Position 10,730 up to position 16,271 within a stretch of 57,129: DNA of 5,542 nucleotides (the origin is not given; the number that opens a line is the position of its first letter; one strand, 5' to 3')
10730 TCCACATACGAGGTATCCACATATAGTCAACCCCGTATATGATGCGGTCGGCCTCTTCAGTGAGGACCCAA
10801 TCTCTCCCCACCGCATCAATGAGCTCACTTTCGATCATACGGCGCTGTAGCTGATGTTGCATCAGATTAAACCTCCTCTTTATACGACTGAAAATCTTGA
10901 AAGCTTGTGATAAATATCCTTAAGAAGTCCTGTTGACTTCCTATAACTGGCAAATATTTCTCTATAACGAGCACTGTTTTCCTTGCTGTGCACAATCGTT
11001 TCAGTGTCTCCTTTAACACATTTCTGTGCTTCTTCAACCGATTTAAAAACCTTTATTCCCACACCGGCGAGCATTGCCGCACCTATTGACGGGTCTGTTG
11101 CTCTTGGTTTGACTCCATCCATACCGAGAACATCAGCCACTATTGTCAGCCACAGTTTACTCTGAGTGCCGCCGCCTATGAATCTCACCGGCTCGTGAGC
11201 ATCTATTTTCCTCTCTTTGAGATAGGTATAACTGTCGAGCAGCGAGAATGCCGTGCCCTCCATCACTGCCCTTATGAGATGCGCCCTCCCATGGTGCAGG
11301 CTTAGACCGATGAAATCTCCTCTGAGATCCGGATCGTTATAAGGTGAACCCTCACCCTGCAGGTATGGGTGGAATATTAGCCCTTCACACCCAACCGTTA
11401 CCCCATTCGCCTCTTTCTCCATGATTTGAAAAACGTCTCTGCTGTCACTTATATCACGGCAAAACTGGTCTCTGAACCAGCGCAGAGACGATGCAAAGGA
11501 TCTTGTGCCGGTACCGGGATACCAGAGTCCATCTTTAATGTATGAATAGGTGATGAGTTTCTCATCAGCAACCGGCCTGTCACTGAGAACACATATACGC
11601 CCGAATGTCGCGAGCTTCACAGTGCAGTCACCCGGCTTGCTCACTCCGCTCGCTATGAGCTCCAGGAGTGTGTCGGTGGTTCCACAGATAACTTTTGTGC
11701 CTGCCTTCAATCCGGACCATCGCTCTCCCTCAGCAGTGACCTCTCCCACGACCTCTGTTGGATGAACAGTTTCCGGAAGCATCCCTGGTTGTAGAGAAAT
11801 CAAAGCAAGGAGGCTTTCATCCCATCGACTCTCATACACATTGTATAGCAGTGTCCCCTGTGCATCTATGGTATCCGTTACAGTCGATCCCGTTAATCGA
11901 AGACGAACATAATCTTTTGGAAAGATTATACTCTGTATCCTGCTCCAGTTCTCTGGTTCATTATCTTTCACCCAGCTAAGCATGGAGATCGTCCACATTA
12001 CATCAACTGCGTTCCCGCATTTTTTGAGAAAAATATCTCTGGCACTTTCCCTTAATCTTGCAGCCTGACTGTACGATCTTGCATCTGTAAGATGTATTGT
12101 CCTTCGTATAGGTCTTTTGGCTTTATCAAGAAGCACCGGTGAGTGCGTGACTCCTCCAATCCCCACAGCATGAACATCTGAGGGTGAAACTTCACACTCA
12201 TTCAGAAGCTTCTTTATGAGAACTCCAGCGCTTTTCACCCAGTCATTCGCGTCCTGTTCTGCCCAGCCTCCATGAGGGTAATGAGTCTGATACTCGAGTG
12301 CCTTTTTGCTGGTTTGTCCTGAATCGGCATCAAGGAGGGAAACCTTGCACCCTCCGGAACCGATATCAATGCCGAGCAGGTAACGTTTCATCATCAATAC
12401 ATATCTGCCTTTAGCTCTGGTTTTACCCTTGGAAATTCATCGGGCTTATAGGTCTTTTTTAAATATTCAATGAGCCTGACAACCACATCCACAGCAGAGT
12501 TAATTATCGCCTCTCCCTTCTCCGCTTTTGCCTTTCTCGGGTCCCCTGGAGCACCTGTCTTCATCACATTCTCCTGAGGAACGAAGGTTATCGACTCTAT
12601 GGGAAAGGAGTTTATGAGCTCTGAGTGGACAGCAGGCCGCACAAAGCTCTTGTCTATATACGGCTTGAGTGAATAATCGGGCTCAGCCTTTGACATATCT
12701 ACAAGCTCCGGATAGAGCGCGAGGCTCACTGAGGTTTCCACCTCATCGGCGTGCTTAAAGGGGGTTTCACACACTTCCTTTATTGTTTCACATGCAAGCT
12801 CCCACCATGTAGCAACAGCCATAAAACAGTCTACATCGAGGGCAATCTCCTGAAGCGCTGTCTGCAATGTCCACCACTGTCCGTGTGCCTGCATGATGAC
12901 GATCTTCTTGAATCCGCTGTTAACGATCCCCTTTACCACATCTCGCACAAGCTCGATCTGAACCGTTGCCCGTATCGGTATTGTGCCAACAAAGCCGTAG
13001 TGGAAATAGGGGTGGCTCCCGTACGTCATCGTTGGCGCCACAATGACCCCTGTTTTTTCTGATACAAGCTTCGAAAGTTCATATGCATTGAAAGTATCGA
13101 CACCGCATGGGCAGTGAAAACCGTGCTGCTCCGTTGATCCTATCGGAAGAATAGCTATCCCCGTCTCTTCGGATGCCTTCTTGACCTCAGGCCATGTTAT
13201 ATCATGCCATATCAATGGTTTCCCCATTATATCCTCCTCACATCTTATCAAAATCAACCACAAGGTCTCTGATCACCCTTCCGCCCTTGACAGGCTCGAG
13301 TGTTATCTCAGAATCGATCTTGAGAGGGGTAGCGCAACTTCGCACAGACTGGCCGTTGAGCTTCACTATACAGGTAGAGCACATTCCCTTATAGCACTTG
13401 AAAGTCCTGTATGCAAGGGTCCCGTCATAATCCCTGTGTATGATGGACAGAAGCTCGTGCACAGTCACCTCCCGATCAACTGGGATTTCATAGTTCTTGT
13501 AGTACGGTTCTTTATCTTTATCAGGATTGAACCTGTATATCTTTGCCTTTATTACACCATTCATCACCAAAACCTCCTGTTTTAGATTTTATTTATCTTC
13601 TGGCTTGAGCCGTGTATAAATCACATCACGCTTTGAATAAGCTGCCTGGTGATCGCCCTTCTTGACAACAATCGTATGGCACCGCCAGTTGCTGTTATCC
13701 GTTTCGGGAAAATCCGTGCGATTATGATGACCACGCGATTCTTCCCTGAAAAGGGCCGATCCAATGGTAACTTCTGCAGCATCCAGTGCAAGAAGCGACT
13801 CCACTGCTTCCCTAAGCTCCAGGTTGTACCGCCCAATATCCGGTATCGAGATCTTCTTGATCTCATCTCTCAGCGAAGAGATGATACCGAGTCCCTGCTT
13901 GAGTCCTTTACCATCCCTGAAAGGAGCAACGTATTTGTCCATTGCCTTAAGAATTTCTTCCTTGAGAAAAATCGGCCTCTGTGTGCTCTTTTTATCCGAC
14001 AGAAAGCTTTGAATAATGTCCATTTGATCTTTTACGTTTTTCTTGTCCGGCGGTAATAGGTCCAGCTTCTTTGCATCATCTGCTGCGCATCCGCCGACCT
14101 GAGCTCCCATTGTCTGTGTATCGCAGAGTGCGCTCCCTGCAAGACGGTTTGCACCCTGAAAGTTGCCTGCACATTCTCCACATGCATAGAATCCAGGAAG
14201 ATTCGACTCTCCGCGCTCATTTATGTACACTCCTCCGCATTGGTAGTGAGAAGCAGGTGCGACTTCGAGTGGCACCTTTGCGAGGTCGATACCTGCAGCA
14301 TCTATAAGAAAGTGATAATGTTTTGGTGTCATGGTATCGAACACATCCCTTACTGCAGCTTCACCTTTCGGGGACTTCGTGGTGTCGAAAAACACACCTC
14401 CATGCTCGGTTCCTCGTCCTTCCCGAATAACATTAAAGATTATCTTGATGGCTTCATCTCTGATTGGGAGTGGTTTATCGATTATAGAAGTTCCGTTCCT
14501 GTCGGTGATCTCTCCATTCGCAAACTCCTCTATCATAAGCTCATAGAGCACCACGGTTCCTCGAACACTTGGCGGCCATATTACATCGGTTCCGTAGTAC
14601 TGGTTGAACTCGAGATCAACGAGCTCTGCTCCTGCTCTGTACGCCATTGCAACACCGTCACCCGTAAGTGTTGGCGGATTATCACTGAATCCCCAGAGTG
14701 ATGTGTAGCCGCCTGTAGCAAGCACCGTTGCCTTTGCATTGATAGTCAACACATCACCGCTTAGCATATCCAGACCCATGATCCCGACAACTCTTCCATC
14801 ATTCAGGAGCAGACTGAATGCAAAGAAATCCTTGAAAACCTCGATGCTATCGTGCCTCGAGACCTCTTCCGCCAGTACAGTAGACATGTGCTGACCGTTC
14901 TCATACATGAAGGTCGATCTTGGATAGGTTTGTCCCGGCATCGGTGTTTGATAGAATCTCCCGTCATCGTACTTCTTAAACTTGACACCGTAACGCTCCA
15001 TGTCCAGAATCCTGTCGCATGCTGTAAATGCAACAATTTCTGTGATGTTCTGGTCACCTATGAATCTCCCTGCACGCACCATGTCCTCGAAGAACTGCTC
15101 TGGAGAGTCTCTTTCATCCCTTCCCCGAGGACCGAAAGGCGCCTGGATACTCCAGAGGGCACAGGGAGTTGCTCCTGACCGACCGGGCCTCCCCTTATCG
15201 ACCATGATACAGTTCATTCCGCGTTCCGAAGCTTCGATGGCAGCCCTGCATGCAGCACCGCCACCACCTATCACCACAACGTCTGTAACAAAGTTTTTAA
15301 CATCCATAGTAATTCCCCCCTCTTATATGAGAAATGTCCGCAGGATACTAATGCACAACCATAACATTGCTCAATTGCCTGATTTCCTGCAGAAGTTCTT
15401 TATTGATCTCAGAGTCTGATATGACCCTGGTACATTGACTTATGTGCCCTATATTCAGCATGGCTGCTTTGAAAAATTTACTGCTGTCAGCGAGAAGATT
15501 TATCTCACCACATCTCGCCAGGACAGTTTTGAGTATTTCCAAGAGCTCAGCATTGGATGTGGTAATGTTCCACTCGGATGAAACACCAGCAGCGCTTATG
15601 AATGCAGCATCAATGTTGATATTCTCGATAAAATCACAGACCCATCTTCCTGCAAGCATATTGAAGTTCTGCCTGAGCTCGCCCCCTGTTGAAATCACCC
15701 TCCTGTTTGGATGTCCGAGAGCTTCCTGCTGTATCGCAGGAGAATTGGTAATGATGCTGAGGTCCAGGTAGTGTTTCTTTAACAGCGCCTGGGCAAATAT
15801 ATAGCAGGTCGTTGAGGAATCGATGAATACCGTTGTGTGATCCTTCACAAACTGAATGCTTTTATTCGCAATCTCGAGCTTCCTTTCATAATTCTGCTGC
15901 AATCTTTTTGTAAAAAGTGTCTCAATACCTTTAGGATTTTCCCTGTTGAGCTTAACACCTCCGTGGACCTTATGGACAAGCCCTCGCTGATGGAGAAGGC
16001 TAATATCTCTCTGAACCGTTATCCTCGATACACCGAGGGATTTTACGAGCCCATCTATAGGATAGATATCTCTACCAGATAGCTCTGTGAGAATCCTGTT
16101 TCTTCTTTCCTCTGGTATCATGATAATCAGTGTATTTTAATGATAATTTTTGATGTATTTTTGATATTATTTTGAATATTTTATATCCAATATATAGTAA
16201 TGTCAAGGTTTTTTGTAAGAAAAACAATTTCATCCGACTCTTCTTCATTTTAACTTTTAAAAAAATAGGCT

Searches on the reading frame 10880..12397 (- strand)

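Call 6: search_protein_families(library=ncbifam, proteins=[window:10880-12397:-], max_evalue=0.00001)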
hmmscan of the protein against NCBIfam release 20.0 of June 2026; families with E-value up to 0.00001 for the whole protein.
window:10880-12397:- (505 aa): 12 families
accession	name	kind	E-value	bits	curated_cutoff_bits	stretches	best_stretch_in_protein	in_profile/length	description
TIGR01312.1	XylB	equivalog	1.6e-107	360.1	380.25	1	8-487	1-478/481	xylulokinase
TIGR01314.1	gntK_FGGY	equivalog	4e-69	233.4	648.55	1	6-502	1-503/505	gluconokinase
NF011601.0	PRK15027.1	equivalog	2.7e-56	191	912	1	8-483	3-470/484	xylulokinase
NF008187.0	PRK10939.1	equivalog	5.2e-49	167.2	528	1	3-486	2-497/521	autoinducer-2 kinase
TIGR01311.1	glycerol_kin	equivalog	5.8e-47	160.1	590.35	1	6-486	2-487/496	glycerol kinase GlpK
NF000756.0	PRK00047.1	subfamily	1e-46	159.3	498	1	1-473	1-477/502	glycerol kinase GlpK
NF003154.0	PRK04123.1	equivalog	1.1e-32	113.5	428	1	3-488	2-533/554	ribulokinase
TIGR02628.1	fuculo_kin_coli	equivalog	1.6e-30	106.5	470.9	1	135-466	132-460/465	L-fuculokinase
TIGR01315.1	5C_CHO_kinase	subfamily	7.8e-24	84.3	408.7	2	7-244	2-257/541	FGGY family pentulose kinase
TIGR01234.1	L-ribulokinase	equivalog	1.8e-19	70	583.25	1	44-487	52-525/536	ribulokinase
TIGR02627.1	rhamnulo_kin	equivalog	2.3e-18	66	527.95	1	66-287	59-276/454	rhamnulokinase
NF007925.0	PRK10640.1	equivalog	1e-17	63.8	639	1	5-276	4-271/489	rhamnulokinase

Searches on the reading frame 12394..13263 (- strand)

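Call 6: search_protein_families(library=ncbifam, proteins=[window:12394-13263:-], max_evalue=0.00001)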
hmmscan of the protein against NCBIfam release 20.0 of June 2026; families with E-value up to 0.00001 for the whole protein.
window:12394-13263:- (289 aa): 3 families
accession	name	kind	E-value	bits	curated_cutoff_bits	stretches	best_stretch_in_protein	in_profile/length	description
NF041098.2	diketo_inos_hlase_IolN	equivalog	1.7e-50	171.9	245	1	17-281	7-278/307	3-dehydro-scyllo-inosose hydrolase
TIGR04448.1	creatininase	equivalog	1.3e-34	120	235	1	21-265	1-242/246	creatininase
TIGR03964.1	mycofact_creat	equivalog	3e-24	85.9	172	1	21-268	3-220/228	mycofactocin biosynthesis peptidyl-dipeptidase MftE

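Call 75: search_protein_families(library=pfam, proteins=[window:12394-13263:-], max_evalue=0.001)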
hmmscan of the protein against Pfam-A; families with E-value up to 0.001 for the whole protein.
window:12394-13263:- (289 aa): 1 family
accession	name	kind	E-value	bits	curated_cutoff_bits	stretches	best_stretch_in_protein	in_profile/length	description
PF02633.19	Creatininase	-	2.6e-58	197.7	31.3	1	20-265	1-238/238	Creatinine amidohydrolase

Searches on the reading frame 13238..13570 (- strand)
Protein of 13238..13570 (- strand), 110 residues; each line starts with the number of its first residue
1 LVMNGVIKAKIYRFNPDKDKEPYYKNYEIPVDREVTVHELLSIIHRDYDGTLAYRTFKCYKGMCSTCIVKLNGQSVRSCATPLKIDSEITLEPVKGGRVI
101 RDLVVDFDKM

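Call 6: search_protein_families(library=ncbifam, proteins=[window:13238-13570:-], max_evalue=0.00001)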
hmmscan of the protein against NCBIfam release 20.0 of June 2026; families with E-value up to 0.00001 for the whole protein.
window:13238-13570:- (110 aa): 11 families
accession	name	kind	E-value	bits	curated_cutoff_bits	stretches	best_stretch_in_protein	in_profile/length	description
NF004616.0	PRK05950.1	subfamily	3e-22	78.9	228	1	6-109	5-110/238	succinate dehydrogenase iron-sulfur subunit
TIGR00384.1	dhsB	subfamily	8.8e-22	77.6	88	1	11-109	1-102/222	succinate dehydrogenase and fumarate reductase iron-sulfur protein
NF004898.0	PRK06259.1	equivalog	8.5e-19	67.5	385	1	6-109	3-100/488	fumarate reductase (CoM/CoB) subunit TfrB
NF009226.0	PRK12576.1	equivalog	1.2e-18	67.6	344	1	7-109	10-115/317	succinate dehydrogenase/fumarate reductase iron-sulfur subunit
NF009225.0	PRK12575.1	subfamily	3.8e-16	59.3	443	1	9-108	7-106/235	succinate dehydrogenase/fumarate reductase iron-sulfur subunit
NF009051.0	PRK12385.1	equivalog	7.4e-16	58.3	333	1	3-109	3-109/244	succinate dehydrogenase/fumarate reductase iron-sulfur subunit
NF009227.0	PRK12577.1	equivalog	1.3e-12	47.1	349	1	8-109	4-114/330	succinate dehydrogenase/fumarate reductase iron-sulfur subunit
NF010071.0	PRK13552.1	equivalog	1.7e-12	47.1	264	1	6-107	4-107/241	fumarate reductase iron-sulfur subunit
NF006391.0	PRK08640.1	equivalog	8.1e-10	38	244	1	7-110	7-116/254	succinate dehydrogenase iron-sulfur subunit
NF042952.1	MFR_FeS_SdhB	equivalog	8e-09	34.9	600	1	10-108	4-107/320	8-methylmenaquinol:fumarate reductase iron-sulfur subunit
NF009052.0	PRK12386.1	equivalog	9.1e-09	34.7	256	1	10-107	8-104/255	succinate dehydrogenase/fumarate reductase iron-sulfur subunit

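Call 75: search_protein_families(library=pfam, proteins=[window:13238-13570:-], max_evalue=0.001)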
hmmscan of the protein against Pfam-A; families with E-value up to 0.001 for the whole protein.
window:13238-13570:- (110 aa): 3 families
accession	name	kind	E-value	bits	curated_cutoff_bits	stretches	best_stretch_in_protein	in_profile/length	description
PF13085.11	Fer2_3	-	1.5e-24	86.5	27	1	9-110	2-105/107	2Fe-2S iron-sulfur cluster binding domain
PF13510.11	Fer2_4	-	0.00027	21.4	22.8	1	55-85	42-73/82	2Fe-2S iron-sulfur cluster binding domain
PF00111.32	Fer2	-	0.00064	20.1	21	1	55-83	31-59/77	2Fe-2S iron-sulfur cluster binding domain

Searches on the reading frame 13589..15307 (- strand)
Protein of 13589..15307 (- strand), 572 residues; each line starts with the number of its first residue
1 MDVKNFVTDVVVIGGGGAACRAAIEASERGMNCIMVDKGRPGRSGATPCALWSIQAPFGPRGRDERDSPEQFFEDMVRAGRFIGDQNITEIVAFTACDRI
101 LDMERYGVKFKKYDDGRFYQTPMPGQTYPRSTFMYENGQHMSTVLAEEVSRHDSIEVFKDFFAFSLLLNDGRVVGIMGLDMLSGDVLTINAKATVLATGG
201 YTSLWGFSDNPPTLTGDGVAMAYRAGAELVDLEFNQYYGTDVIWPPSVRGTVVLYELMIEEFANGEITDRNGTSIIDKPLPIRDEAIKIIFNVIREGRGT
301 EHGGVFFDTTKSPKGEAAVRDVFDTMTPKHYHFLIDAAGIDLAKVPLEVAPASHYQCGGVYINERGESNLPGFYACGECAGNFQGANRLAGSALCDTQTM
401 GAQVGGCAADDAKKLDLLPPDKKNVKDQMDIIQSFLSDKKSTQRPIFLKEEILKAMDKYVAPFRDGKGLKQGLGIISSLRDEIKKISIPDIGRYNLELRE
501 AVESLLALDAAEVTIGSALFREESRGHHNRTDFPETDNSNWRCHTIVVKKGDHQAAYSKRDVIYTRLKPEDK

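Call 6: search_protein_families(library=ncbifam, proteins=[window:13589-15307:-], max_evalue=0.00001)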
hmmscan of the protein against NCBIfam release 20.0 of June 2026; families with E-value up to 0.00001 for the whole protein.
window:13589-15307:- (572 aa): 33 families (the best 25 are shown)
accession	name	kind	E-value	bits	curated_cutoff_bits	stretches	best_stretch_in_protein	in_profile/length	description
NF004900.0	PRK06263.1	equivalog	9.3e-113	377.7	718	1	4-551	4-538/546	fumarate reductase (CoM/CoB) subunit TfrA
TIGR01812.1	sdhA_frdA_Gneg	subfamily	1.5e-98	330.8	567.3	1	9-570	1-564/568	succinate dehydrogenase or fumarate reductase, flavoprotein subunit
NF005866.0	PRK07803.1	equivalog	2.3e-93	313.4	819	2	280-555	319-589/631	fumarate reductase/succinate dehydrogenase flavoprotein subunit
NF004724.0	PRK06069.1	subfamily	1e-85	288.1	826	1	6-571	4-574/577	succinate dehydrogenase/fumarate reductase flavoprotein subunit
TIGR01816.1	sdhA_forward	equivalog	6e-82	275.6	727.35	1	9-565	4-570/584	succinate dehydrogenase flavoprotein subunit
NF006686.0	PRK09231.1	equivalog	6.2e-73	246.3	854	2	4-241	2-236/598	fumarate reductase (quinol) flavoprotein subunit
NF005037.0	PRK06452.1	equivalog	1.9e-71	241.3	862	1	7-571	5-563/566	succinate dehydrogenase flavoprotein subunit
TIGR01176.1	fum_red_Fp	equivalog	2.9e-70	237.5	932.7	2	7-241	3-234/580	fumarate reductase (quinol) flavoprotein subunit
NF004613.0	PRK05945.1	equivalog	6.1e-69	233.1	824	1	8-571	4-572/575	succinate dehydrogenase/fumarate reductase flavoprotein subunit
TIGR00551.1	nadB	equivalog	7.8e-67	226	452.75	1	8-534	3-489/489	L-aspartate oxidase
NF005867.0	PRK07804.1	equivalog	1.4e-65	221.6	639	1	8-559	19-541/548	L-aspartate oxidase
NF005701.0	PRK07512.1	equivalog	1e-58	199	528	1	3-548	5-498/516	L-aspartate oxidase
NF005636.0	PRK07395.1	subfamily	1.4e-56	191.9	723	1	8-552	13-552/560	L-aspartate oxidase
NF006383.0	PRK08626.1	equivalog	3.9e-54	184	663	2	138-570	157-594/657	fumarate reductase flavoprotein subunit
NF006567.0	PRK09077.1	equivalog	4.1e-54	183.7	629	1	5-540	6-525/537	L-aspartate oxidase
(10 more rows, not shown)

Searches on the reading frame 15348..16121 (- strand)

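Call 6: search_protein_families(library=ncbifam, proteins=[window:15348-16121:-], max_evalue=0.00001)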
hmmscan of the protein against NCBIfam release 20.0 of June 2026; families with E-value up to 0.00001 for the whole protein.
window:15348-16121:- (257 aa): 10 families
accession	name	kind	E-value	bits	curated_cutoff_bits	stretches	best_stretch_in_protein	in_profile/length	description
NF041397.1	TranRegGlpR_Halo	equivalog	1.2e-39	136.5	300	1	1-249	1-244/253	HTH-type transcriptional regulator GlpR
NF007720.0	PRK10411.1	equivalog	6.1e-33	114.1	259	1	5-240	4-236/243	L-fucose operon activator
NF040755.1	AgaR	equivalog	1e-32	113.3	260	1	5-251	6-250/256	transcriptional repressor AgaR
NF040890.1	trans_reg_YgbI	equivalog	4.6e-29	101.7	400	1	1-250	1-245/253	DNA-binding transcriptional repressor YgbI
NF007753.1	PRK10434.1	equivalog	7.7e-28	97.7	350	1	1-250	1-246/253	glucitol operon DNA-binding transcriptional repressor SrlR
NF007316.0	PRK09802.1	equivalog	8.4e-26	90.7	351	1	4-251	16-261/269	DeoR family transcriptional regulator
NF008154.0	PRK10906.1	equivalog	2.5e-25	89.2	331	1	20-249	20-244/252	DeoR/GlpR family transcriptional regulator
NF040887.2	trans_reg_YciT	exception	5.8e-25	88.3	450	1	10-250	8-239/246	DNA-binding transcriptional regulator YciT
NF007961.0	PRK10681.1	equivalog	1.9e-21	76.6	244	1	4-248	6-244/252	DNA-binding transcriptional repressor DeoR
NF010034.0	PRK13509.1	equivalog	1.3e-19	70.6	244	1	4-250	4-244/251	HTH-type transcriptional regulator UlaR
